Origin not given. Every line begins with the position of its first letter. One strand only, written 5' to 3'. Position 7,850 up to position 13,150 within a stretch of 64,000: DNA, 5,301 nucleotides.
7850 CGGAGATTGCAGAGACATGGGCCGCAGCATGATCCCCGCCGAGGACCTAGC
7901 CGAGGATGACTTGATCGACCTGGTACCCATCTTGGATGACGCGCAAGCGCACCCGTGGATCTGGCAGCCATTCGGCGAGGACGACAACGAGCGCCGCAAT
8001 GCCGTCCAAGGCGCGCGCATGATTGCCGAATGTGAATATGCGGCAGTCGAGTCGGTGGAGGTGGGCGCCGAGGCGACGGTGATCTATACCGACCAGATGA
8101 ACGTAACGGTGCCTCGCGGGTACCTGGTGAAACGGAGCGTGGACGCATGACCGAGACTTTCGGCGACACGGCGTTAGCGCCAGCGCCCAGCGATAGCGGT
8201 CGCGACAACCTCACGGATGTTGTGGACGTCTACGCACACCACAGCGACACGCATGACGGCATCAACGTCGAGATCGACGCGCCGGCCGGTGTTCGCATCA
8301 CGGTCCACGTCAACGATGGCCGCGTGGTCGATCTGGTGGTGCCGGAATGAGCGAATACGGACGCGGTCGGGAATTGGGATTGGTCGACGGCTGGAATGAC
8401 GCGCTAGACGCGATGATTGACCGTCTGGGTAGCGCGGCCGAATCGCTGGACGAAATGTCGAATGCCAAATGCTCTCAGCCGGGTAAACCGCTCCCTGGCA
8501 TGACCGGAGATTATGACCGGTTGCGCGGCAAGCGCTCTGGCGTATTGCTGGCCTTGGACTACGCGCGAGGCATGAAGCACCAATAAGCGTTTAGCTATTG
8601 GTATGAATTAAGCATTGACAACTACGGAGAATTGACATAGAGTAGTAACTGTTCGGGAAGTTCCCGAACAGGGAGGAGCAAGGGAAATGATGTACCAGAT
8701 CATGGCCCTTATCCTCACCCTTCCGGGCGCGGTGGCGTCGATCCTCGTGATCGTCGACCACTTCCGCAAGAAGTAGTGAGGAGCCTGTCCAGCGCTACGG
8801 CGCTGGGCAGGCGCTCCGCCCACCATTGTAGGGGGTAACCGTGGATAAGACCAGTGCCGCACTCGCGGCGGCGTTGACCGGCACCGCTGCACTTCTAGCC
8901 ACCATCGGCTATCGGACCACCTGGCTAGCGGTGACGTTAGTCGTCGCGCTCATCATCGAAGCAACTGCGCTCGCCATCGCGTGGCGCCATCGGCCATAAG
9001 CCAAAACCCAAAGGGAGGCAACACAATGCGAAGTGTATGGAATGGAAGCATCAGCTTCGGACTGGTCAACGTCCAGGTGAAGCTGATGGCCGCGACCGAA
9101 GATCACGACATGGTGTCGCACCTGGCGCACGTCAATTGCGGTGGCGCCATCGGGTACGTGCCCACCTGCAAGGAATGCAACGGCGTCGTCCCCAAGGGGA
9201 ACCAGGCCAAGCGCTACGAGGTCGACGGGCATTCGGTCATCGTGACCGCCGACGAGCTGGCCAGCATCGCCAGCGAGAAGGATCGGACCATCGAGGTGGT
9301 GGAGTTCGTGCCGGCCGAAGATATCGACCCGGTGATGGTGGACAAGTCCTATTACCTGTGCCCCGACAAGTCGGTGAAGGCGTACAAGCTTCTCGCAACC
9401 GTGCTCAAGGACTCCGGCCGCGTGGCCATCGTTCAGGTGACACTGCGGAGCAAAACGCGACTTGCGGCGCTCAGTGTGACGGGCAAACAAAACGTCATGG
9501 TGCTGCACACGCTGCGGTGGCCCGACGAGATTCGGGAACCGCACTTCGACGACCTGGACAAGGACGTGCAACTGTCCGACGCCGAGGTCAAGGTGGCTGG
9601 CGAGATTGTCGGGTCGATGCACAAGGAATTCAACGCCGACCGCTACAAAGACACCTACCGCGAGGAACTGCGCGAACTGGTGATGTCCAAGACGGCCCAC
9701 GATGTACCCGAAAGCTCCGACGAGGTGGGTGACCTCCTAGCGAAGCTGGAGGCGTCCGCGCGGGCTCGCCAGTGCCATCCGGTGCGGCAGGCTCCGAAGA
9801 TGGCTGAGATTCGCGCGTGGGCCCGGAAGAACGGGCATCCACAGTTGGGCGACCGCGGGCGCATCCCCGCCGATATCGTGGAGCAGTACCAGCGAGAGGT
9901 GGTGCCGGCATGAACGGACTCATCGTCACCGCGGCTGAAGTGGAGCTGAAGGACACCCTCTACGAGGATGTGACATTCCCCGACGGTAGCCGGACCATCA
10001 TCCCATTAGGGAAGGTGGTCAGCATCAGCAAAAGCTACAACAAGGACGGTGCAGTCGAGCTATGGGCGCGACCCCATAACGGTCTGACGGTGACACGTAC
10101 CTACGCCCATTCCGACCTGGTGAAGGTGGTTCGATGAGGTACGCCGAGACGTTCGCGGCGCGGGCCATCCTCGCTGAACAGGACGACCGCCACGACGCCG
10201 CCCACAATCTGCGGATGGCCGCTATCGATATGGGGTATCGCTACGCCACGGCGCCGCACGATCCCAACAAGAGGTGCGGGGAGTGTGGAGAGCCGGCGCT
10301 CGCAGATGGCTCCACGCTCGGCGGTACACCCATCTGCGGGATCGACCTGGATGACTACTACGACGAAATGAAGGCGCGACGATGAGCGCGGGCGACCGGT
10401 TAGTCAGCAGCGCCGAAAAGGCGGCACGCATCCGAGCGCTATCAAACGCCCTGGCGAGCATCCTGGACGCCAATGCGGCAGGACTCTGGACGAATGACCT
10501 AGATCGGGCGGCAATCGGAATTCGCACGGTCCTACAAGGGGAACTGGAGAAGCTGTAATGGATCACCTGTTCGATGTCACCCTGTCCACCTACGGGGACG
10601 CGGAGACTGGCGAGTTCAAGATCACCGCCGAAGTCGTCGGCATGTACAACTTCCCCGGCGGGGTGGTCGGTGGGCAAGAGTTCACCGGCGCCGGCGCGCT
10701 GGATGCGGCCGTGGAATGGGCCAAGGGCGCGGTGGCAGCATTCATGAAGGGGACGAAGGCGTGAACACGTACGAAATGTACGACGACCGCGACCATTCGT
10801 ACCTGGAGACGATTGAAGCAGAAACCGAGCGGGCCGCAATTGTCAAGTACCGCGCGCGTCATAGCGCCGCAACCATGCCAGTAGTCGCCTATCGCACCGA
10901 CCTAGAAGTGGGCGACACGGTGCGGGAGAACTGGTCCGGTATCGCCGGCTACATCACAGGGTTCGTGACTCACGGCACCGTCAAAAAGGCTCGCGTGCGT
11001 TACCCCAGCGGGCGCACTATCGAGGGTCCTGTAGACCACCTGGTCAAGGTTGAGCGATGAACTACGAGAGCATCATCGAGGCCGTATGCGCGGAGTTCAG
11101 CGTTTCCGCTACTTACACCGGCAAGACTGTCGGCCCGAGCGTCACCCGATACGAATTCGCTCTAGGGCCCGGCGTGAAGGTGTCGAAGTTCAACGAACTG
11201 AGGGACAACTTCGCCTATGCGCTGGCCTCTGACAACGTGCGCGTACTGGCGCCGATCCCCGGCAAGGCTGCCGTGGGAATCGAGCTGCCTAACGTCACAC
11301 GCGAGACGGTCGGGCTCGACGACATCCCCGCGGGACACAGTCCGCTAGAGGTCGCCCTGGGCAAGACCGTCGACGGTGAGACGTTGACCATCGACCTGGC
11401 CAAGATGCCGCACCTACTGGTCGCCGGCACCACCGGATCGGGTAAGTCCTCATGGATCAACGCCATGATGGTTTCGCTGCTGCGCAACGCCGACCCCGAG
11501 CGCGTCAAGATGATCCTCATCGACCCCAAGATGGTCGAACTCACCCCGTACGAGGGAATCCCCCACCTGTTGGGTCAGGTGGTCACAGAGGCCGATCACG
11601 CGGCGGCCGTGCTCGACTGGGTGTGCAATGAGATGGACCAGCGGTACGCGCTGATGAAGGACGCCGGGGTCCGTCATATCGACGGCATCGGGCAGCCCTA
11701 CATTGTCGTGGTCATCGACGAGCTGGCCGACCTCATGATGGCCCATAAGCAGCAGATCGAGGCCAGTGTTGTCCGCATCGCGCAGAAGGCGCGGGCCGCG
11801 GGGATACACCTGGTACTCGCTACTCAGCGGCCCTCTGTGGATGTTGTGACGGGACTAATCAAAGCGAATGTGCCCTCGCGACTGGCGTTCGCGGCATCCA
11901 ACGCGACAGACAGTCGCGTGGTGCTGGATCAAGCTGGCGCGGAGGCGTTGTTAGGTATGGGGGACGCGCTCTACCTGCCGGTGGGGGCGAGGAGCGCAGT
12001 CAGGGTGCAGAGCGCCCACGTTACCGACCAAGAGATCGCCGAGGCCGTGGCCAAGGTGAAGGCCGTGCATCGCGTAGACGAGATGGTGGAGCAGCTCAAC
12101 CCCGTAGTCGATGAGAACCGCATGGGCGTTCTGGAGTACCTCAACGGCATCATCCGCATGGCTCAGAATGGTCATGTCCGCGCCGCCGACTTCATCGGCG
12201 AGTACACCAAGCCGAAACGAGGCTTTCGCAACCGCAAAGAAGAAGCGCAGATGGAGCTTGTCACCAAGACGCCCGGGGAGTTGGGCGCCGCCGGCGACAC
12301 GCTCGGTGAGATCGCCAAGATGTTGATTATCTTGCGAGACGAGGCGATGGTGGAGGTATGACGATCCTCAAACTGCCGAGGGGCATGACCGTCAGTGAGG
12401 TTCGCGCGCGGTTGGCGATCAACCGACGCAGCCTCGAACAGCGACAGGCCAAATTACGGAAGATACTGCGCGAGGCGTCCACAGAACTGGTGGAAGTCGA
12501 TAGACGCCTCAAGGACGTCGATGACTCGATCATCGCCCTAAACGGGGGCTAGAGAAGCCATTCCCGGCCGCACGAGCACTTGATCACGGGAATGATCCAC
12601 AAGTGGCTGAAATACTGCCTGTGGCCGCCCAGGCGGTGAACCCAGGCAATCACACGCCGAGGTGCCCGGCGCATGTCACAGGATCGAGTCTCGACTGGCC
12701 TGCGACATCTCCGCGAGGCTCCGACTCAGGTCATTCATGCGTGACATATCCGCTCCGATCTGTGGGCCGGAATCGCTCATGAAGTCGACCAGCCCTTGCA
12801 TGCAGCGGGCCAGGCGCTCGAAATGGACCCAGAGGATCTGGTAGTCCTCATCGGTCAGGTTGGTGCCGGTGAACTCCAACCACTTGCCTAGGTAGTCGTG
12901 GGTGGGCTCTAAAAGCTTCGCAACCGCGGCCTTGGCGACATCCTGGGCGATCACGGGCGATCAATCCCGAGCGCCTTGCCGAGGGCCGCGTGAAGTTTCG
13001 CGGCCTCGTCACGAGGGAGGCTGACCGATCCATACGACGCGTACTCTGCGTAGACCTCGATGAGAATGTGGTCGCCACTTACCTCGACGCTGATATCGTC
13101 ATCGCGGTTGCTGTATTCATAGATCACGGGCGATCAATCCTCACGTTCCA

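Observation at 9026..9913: Ku homologue carrying an Lsr2-type C-terminal DNA-binding tail, in an early block with an FtsK-like translocase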

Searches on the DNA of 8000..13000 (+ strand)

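Call 6: search_dna_similar(query=window:8000-13000:+, collection=phages, mode=near, max_rows=25)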
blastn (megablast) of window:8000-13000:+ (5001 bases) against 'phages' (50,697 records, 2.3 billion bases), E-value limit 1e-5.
No match.

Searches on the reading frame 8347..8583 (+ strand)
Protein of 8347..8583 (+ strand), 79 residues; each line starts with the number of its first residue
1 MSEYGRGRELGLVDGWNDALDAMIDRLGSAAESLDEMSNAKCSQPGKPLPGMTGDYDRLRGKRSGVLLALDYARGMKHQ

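Call 34: search_protein_families(library=pfam, proteins=[window:8347-8583:+], max_evalue=0.01)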
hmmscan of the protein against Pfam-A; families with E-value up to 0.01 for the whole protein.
window:8347-8583:+ (79 aa): 1 family
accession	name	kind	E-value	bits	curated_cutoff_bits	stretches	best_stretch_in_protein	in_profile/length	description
PF18947.5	HAMP_2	-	0.0042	17.4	24.3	1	12-40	9-37/67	HAMP domain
